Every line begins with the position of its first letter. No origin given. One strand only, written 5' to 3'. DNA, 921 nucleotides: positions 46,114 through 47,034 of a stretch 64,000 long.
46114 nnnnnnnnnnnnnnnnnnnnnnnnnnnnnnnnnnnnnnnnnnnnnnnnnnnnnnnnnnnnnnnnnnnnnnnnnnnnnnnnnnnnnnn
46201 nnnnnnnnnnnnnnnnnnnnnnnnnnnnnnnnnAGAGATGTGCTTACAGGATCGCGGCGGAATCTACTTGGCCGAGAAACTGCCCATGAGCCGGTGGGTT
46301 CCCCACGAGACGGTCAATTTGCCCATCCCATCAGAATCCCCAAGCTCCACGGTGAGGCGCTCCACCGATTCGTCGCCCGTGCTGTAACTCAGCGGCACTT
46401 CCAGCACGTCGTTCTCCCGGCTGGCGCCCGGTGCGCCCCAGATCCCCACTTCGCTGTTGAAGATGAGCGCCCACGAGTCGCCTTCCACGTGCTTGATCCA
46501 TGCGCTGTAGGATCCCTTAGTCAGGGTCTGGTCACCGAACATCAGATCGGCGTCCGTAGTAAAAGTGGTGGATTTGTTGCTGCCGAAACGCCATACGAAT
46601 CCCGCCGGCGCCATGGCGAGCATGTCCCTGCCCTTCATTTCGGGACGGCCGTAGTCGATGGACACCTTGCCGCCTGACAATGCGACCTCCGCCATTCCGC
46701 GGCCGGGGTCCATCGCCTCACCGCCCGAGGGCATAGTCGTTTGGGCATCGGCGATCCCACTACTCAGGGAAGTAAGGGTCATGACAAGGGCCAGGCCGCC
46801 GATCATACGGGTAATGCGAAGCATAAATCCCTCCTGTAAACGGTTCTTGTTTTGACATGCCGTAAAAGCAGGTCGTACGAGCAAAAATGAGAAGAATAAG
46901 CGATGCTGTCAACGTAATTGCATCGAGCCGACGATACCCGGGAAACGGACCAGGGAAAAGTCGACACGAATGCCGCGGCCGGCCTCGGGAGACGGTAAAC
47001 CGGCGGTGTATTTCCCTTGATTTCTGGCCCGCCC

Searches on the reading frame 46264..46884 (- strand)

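Call 41: search_protein_families(library=pfam, proteins=[window:46264-46884:-])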
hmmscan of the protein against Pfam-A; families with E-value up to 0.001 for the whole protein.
window:46264-46884:- (206 aa): 1 family
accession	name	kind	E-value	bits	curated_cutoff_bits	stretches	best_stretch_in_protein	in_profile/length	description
PF11138.13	DUF2911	-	1.3e-29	103.3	27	1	67-198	8-140/145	Protein of unknown function (DUF2911)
